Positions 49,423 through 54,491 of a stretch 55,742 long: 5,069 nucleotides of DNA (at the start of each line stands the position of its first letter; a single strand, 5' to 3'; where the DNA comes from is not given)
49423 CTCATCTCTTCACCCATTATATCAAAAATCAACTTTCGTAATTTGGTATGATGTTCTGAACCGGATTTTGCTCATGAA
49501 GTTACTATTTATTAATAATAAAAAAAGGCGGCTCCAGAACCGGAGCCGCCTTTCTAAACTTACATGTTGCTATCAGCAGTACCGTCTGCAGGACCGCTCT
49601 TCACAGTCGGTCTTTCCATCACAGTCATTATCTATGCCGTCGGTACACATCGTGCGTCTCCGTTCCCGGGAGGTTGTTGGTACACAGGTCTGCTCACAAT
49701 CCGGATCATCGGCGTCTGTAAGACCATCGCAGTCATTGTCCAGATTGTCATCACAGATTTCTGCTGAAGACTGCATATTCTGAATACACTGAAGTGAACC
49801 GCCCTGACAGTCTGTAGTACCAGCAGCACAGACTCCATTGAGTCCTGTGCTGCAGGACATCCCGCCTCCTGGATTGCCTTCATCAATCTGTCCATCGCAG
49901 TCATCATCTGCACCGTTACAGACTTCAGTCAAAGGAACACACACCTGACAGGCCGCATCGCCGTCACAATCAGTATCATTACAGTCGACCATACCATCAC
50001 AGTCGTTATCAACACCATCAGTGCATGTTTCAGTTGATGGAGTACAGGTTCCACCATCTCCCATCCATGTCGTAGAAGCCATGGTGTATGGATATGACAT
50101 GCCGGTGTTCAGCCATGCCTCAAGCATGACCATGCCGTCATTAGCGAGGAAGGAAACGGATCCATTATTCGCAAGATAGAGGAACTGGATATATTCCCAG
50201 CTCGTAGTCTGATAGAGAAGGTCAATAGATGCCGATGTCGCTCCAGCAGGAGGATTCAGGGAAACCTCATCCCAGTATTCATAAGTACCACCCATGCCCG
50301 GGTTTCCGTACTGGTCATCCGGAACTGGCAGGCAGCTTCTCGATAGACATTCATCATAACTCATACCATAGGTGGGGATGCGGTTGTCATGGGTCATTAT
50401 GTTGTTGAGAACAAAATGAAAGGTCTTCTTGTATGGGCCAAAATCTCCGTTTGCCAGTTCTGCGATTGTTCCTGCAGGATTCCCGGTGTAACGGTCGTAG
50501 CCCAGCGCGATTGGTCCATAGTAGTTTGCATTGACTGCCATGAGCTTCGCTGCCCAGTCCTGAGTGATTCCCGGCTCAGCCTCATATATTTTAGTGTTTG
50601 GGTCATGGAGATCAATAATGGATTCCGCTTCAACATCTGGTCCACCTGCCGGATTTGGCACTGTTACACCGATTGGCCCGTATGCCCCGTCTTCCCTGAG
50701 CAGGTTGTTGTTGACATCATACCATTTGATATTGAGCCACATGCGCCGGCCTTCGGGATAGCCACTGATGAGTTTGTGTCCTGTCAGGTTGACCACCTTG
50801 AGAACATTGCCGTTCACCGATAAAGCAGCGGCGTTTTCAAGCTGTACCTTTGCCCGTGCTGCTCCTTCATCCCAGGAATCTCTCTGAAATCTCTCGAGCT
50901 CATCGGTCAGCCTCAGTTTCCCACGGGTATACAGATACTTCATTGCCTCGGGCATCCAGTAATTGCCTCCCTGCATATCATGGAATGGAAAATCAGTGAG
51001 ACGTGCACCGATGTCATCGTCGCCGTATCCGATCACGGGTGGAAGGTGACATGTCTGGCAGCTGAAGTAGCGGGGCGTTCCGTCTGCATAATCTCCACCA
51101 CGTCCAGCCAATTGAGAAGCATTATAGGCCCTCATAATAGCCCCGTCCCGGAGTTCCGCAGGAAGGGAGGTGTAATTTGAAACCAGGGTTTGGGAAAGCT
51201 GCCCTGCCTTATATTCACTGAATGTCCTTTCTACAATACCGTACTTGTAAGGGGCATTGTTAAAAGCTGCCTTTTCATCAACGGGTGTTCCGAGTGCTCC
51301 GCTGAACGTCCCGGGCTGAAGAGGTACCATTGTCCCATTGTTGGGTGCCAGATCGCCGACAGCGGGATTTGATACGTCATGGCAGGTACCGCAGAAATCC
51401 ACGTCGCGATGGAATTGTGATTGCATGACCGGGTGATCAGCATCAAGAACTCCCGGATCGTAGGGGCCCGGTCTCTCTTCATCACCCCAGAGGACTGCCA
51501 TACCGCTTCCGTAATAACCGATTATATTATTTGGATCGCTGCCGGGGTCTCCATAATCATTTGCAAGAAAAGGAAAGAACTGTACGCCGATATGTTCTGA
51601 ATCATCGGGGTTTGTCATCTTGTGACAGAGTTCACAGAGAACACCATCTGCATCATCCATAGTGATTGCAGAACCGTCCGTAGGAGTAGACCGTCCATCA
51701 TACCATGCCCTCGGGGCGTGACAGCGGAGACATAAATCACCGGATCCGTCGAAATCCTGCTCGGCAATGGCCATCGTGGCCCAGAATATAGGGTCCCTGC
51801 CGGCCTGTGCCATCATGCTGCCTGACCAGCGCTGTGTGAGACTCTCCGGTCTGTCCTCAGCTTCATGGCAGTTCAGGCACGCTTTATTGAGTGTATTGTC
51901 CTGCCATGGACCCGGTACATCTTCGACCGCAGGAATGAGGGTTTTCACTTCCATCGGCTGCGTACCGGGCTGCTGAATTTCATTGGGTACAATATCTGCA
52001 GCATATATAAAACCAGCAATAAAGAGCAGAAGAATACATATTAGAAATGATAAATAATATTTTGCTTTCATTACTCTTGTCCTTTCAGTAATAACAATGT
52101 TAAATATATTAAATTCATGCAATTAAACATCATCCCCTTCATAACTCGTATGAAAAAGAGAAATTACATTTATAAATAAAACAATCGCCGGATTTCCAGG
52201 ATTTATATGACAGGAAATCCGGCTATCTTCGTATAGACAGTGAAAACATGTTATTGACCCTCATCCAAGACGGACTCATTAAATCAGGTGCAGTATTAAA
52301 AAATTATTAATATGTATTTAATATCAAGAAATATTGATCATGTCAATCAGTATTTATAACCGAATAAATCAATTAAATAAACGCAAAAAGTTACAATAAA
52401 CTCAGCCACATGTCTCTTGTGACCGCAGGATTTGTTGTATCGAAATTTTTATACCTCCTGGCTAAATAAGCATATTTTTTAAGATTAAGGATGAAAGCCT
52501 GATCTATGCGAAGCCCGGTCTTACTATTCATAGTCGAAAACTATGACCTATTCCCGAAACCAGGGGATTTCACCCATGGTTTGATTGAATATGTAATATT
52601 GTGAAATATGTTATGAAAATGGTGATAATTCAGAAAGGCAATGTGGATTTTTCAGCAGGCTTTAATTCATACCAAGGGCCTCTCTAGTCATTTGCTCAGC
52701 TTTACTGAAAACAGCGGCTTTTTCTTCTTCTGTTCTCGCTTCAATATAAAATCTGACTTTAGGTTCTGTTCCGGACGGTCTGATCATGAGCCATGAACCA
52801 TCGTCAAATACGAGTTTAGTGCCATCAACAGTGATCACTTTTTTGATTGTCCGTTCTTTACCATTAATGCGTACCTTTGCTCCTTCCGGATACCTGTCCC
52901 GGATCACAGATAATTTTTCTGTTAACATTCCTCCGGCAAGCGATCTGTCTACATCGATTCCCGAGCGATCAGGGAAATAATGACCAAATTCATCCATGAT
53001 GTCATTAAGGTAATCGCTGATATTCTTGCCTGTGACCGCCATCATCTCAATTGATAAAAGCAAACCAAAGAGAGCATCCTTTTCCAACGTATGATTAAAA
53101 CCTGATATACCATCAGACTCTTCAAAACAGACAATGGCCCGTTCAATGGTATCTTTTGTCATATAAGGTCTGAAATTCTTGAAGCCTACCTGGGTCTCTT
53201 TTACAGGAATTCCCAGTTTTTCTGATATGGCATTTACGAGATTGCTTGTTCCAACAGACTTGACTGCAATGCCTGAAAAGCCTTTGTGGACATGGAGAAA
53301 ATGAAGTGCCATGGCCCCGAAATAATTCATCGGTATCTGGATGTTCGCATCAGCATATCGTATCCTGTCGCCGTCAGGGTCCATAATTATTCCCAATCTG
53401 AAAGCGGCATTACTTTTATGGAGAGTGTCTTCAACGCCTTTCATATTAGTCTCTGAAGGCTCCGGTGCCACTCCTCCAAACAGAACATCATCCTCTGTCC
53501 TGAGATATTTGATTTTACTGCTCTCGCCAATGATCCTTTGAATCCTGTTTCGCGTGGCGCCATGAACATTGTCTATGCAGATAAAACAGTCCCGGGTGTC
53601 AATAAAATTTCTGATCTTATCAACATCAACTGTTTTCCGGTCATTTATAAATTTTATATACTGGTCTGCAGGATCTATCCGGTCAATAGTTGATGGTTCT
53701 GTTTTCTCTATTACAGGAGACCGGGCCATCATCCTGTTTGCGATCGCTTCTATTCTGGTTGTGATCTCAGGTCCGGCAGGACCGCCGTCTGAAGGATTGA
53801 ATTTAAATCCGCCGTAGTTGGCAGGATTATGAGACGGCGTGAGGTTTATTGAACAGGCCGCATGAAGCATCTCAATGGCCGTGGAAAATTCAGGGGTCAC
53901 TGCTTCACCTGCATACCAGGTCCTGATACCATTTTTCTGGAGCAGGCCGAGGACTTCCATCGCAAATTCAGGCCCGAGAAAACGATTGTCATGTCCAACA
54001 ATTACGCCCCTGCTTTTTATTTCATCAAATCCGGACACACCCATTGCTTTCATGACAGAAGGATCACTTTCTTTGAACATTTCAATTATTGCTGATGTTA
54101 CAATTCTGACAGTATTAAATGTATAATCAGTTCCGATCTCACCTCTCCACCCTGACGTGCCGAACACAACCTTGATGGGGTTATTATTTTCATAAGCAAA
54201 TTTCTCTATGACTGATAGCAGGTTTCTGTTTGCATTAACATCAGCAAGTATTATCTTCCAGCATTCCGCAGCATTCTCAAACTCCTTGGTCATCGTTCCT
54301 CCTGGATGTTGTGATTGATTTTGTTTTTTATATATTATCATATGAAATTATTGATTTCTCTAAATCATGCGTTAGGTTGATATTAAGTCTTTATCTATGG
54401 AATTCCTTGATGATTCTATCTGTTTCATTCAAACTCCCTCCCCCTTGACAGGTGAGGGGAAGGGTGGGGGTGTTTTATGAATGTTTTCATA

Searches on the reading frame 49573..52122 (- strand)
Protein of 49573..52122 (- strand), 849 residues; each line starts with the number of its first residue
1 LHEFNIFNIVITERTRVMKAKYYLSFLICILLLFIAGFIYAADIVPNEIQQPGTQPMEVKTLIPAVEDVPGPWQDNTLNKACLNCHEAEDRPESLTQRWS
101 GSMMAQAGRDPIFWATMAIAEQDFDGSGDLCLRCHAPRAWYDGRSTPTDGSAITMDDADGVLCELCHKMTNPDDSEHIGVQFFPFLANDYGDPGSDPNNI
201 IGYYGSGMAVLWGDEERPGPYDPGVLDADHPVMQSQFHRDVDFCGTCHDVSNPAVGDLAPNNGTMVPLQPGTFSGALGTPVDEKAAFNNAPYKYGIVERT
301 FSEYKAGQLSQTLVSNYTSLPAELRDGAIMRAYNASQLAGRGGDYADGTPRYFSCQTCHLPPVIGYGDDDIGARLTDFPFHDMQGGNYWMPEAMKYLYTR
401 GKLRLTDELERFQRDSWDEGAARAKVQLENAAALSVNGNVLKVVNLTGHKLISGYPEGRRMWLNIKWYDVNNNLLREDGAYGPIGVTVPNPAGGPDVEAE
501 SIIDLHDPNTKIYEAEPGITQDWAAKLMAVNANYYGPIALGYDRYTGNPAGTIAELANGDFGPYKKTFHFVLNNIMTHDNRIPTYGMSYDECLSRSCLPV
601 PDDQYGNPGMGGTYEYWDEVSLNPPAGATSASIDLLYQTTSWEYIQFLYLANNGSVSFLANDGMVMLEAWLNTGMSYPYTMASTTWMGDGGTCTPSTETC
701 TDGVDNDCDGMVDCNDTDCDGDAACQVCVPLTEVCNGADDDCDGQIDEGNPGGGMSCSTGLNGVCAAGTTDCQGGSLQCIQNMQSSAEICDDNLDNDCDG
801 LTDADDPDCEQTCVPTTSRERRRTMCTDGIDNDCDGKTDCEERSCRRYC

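Call 75: search_protein_families(library=pfam, proteins=[window:49573-52122:-], max_evalue=0.000001)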
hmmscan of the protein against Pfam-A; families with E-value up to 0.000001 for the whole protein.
window:49573-52122:- (849 aa): 1 family
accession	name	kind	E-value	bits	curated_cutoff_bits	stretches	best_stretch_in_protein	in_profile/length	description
PF11617.13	Cu-binding_MopE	-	1.2e-12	48.3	27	0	732-748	14-30/30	Putative metal-binding motif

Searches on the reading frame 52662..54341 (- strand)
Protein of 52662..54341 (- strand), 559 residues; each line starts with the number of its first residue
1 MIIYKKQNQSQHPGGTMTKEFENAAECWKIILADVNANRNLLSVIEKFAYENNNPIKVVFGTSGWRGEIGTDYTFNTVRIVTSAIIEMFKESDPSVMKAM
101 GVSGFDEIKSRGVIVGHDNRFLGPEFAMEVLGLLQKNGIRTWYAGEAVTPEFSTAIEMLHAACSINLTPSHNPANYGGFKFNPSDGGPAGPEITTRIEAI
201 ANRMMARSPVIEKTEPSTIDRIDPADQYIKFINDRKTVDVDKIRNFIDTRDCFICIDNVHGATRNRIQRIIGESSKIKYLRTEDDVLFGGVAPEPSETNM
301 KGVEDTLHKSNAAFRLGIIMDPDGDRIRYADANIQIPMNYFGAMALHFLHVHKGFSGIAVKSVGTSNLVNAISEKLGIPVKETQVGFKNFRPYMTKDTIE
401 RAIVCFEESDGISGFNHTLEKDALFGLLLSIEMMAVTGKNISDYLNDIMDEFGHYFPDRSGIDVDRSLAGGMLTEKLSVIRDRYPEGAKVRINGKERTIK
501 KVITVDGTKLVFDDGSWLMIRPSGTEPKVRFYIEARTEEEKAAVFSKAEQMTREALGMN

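Call 75: search_protein_families(library=pfam, proteins=[window:52662-54341:-], max_evalue=0.000001)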
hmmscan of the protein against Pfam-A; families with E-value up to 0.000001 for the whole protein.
window:52662-54341:- (559 aa): 4 families
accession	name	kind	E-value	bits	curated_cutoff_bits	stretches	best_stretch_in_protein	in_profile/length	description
PF02878.22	PGM_PMM_I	-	2.1e-30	105.7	22.5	1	58-203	2-133/138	Phosphoglucomutase/phosphomannomutase, alpha/beta/alpha domain I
PF02880.22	PGM_PMM_III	-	1.2e-16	61.3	20.7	1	341-452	5-115/115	Phosphoglucomutase/phosphomannomutase, alpha/beta/alpha domain III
PF00408.26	PGM_PMM_IV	-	2.4e-11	44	23.1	1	499-544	15-61/68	Phosphoglucomutase/phosphomannomutase, C-terminal domain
PF02879.22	PGM_PMM_II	-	1e-08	36.1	29.3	1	244-331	13-100/103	Phosphoglucomutase/phosphomannomutase, alpha/beta/alpha domain II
